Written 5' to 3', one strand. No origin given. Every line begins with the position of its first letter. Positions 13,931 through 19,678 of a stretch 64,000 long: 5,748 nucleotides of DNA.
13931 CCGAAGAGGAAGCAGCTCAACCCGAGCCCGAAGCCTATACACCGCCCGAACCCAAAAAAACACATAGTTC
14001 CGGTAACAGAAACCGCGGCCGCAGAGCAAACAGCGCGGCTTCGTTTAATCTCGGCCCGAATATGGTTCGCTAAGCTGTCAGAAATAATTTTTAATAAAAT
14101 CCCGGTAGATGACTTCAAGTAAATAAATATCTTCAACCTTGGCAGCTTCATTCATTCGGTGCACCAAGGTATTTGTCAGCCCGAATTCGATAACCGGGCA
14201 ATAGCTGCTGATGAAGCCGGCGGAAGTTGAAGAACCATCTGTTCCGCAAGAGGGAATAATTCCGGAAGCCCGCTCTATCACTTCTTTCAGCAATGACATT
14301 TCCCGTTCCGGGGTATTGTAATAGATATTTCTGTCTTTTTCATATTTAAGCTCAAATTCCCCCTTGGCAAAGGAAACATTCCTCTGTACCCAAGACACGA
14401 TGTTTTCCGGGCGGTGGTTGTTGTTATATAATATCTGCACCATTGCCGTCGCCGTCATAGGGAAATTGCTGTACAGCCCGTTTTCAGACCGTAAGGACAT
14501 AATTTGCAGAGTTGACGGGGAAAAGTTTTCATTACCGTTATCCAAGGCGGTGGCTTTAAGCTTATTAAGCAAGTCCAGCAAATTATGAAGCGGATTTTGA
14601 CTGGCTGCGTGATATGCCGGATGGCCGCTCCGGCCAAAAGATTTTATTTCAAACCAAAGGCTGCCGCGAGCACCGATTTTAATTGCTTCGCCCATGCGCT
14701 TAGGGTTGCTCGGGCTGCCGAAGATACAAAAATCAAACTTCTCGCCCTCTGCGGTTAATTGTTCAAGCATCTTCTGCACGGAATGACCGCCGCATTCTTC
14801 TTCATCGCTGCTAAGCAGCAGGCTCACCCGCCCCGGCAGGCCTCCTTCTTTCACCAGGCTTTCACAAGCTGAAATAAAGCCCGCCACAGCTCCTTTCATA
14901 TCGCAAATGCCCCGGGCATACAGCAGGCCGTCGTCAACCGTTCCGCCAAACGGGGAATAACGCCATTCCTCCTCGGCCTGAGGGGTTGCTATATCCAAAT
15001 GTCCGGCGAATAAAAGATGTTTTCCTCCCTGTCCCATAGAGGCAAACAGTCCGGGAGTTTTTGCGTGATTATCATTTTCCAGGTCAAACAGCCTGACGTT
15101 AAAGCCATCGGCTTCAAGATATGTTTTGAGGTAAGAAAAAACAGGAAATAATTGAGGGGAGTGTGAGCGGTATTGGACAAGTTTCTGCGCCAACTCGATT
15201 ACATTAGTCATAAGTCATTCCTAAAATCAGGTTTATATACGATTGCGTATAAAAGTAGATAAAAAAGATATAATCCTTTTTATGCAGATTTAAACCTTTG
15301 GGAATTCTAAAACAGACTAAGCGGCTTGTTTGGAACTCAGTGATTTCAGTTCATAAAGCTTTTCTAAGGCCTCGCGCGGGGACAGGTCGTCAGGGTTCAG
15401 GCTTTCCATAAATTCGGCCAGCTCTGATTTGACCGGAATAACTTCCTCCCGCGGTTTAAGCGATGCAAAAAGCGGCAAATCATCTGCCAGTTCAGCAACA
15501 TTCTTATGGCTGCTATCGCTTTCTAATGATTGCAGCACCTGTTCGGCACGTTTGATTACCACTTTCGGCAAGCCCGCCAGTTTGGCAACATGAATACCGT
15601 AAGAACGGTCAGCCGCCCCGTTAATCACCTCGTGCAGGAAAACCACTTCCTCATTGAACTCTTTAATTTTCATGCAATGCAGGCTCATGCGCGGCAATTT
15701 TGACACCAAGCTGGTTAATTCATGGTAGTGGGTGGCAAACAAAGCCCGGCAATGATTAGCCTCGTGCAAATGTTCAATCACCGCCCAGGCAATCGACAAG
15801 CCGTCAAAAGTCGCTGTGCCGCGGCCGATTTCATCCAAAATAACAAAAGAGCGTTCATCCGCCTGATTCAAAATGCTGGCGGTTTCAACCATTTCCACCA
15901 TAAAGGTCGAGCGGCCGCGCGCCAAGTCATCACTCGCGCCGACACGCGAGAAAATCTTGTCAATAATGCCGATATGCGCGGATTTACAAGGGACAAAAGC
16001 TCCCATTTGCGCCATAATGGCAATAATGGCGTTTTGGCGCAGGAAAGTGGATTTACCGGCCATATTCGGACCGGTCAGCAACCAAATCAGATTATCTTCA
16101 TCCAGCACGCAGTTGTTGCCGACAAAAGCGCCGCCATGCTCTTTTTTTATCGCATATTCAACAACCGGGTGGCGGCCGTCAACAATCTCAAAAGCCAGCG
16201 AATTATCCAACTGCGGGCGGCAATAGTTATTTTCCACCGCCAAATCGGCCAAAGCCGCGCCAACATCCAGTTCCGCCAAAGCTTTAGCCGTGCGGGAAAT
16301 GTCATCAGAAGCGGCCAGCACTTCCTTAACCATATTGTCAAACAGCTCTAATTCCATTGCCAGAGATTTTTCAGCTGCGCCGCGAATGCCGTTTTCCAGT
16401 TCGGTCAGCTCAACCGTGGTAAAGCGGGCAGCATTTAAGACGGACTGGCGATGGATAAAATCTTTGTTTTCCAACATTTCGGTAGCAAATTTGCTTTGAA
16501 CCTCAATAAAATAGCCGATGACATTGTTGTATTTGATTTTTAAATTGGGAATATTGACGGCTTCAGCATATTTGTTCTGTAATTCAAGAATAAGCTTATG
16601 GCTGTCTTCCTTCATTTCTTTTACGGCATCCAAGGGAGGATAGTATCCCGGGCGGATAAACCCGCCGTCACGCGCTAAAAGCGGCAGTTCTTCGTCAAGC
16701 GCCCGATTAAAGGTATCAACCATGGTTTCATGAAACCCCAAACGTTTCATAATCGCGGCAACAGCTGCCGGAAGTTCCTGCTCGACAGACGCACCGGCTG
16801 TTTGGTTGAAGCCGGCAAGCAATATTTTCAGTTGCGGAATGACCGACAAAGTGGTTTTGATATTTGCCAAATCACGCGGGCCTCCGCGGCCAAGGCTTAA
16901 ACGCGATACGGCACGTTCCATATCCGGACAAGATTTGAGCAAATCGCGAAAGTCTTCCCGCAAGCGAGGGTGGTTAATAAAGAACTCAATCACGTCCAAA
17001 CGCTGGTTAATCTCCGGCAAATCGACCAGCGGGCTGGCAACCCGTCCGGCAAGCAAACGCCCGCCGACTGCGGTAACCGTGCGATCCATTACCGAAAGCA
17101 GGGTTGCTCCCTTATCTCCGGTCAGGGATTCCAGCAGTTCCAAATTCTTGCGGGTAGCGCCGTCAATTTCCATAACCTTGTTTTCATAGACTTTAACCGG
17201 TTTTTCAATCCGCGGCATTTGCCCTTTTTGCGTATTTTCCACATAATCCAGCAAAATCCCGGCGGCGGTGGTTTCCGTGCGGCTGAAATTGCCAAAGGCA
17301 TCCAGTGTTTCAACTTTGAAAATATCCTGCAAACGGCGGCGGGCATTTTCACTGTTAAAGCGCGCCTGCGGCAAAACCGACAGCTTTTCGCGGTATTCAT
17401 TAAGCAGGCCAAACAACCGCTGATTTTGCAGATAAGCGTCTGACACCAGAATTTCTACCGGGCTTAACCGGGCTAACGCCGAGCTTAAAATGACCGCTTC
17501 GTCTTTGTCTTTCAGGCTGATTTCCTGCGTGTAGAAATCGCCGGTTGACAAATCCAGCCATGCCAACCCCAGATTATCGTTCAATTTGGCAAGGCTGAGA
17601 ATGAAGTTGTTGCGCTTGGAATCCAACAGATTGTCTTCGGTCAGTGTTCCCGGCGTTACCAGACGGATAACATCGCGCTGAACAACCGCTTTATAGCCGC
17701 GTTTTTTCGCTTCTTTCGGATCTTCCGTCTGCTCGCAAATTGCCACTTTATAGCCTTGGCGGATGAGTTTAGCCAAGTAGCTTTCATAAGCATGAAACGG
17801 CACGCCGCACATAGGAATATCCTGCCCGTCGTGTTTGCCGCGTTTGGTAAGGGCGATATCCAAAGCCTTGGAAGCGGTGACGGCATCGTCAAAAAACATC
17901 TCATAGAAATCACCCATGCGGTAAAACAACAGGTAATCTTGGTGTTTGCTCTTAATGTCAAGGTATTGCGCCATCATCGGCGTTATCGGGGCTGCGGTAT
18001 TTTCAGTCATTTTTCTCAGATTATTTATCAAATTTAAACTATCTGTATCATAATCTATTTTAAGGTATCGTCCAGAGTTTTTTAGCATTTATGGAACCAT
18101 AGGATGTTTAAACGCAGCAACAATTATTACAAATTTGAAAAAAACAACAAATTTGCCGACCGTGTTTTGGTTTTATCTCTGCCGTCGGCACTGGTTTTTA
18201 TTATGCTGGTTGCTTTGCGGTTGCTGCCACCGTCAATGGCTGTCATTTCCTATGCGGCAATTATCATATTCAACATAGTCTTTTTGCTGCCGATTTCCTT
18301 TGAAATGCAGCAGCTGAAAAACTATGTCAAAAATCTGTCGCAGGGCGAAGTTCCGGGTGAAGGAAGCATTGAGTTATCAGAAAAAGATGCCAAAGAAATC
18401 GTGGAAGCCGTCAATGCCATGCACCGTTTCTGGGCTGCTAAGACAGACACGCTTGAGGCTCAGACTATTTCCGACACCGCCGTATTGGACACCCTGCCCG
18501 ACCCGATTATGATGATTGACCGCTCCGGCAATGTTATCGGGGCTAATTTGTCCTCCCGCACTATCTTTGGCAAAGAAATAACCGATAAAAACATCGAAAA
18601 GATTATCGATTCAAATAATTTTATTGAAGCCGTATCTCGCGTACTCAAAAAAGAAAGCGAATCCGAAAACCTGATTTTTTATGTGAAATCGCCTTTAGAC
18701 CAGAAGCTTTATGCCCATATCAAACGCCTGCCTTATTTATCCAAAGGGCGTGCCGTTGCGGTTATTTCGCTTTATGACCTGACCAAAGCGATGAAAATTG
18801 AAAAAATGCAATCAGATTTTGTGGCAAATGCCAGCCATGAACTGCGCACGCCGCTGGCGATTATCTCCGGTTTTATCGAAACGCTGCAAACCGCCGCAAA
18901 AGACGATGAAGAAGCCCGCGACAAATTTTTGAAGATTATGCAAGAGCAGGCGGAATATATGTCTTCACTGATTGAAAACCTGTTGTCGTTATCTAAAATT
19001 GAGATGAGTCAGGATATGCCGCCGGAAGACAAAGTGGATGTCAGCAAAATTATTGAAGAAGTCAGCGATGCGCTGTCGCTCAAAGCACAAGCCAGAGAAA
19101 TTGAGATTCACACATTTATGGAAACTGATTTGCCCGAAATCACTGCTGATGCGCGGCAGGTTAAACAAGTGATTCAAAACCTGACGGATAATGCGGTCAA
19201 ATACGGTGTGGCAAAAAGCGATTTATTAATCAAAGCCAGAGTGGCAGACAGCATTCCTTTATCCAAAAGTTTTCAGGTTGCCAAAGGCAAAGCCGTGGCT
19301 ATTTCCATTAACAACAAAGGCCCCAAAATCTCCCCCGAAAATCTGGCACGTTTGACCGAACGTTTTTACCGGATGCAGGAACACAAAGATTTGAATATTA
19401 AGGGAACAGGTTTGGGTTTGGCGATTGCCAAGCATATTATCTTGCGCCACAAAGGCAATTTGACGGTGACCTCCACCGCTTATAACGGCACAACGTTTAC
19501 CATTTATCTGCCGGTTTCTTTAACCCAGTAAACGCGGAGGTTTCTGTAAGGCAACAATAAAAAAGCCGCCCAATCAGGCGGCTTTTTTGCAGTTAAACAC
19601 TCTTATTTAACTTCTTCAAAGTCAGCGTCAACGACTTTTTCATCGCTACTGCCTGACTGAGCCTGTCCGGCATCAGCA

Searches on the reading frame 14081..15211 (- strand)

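Call 20: search_protein_families(library=pfam, proteins=[window:14081-15211:-], max_evalue=0.000001)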
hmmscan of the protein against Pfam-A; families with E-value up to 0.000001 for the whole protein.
window:14081-15211:- (377 aa): 2 families
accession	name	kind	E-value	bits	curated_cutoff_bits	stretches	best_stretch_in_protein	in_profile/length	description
PF01546.33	Peptidase_M20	-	4.5e-28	99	24.6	1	67-374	1-205/206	Peptidase family M20/M25/M40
PF07687.19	M20_dimer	-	3.5e-11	43.5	21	1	179-280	1-100/107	Peptidase dimerisation domain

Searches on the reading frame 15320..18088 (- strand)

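Call 20: search_protein_families(library=pfam, proteins=[window:15320-18088:-], max_evalue=0.000001)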
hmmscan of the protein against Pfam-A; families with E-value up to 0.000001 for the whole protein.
window:15320-18088:- (923 aa): 5 families
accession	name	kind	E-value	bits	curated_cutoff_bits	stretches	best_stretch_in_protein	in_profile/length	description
PF00488.27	MutS_V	-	5.4e-86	287.8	30.2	1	669-856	1-188/188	MutS domain V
PF05192.23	MutS_III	-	5.9e-48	164.2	34.1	1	311-614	1-194/194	MutS domain III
PF01624.25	MutS_I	-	8.8e-46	155.2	20.6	1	36-152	1-112/113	MutS domain I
PF05188.22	MutS_II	-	4.4e-23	82.6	25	1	161-294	1-132/133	MutS domain II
PF05190.23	MutS_IV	-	8.7e-18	64.8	22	1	481-573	1-91/92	MutS family domain IV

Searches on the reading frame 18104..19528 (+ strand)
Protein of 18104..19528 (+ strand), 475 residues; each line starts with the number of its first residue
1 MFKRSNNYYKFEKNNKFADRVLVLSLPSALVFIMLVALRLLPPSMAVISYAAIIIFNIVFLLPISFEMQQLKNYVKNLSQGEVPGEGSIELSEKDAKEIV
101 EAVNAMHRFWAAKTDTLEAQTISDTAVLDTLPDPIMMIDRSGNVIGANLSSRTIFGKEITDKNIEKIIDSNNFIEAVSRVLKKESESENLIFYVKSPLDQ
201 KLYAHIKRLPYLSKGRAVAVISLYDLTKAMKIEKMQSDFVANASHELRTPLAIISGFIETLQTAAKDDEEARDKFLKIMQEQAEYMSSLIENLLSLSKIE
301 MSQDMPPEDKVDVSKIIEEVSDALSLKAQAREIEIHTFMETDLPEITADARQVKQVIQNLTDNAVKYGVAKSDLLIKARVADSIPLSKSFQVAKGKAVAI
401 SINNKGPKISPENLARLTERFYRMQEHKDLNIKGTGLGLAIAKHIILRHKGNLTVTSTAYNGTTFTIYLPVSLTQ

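Call 20: search_protein_families(library=pfam, proteins=[window:18104-19528:+], max_evalue=0.000001)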
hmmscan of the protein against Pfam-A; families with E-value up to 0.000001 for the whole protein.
window:18104-19528:+ (475 aa): 2 families
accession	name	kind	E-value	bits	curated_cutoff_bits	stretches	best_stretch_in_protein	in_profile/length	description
PF02518.31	HATPase_c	-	2.2e-22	80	26.4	1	349-471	2-109/111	Histidine kinase-, DNA gyrase B-, and HSP90-like ATPase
PF00512.31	HisKA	-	9.3e-20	70.9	26.9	1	236-300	2-64/66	His Kinase A (phospho-acceptor) domain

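Call 75: search_protein_families(library=ncbifam, proteins=[window:18104-19528:+], max_evalue=0.01)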
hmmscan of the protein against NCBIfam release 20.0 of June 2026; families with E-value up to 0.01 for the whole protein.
window:18104-19528:+ (475 aa): 81 families (the best 25 are shown)
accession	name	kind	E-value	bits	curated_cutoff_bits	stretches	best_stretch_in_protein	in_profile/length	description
NF046044.1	PnpS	equivalog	7.1e-81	272.2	400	1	68-470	2-390/390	two-component system histidine kinase PnpS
TIGR02966.1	phoR_proteo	equivalog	2.2e-78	263.6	334.2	1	126-468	10-332/333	phosphate regulon sensor histidine kinase PhoR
NF033092.0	HK_WalK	equivalog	7.8e-59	199.8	725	1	47-471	184-594/594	cell wall metabolism sensor histidine kinase WalK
NF008235.0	PRK11006.1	equivalog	5.6e-51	173.7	390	1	129-473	105-425/431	phosphate regulon sensor histidine kinase PhoR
NF045911.1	TCSHisKinNblS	equivalog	2.1e-50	171.7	1000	1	48-470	188-619/621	two-component system sensor histidine kinase NblS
NF008468.0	PRK11360.1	equivalog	5e-46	157.3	646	1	51-472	200-609/616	two-component system sensor histidine kinase AtoS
NF047874.1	MASE3_PAS_HK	subfamily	3.6e-41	141.7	560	1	18-473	172-627/655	MASE3 domain-containing sensor histidine kinase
NF041735.1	hist_kin_RppB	equivalog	1.2e-40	139.6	400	1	236-470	216-438/438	two-component system sensor histidine kinase RppB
NF008312.0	PRK11100.1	equivalog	5.6e-40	137.6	356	1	237-471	257-474/477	two-component system sensor histidine kinase CreC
NF006800.0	PRK09303.1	equivalog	3.3e-36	125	342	1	235-472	150-378/383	histidine kinase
NF033091.0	HK_VanS_ACDEFG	equivalog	1.5e-35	122.7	400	1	227-470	65-293/293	vancomycin resistance histidine kinase VanS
NF053855.1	HisKinPhoRBctds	equivalog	2.7e-35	121.8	500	1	221-467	346-579/583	two-component system sensor histidine kinase PhoR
NF033093.1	HK_VicK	exception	1.8e-34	119.2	680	1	49-471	22-435/448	cell wall metabolism sensor histidine kinase VicK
NF038297.2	hybrid_HK_HrmK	equivalog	1.2e-33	116.7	725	1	231-472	230-458/607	hybrid histidine kinase/response regulator HrmK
NF012163.2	BaeS_SmeS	equivalog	7.7e-33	114.1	500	1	231-470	235-457/457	sensor histidine kinase efflux regulator BaeS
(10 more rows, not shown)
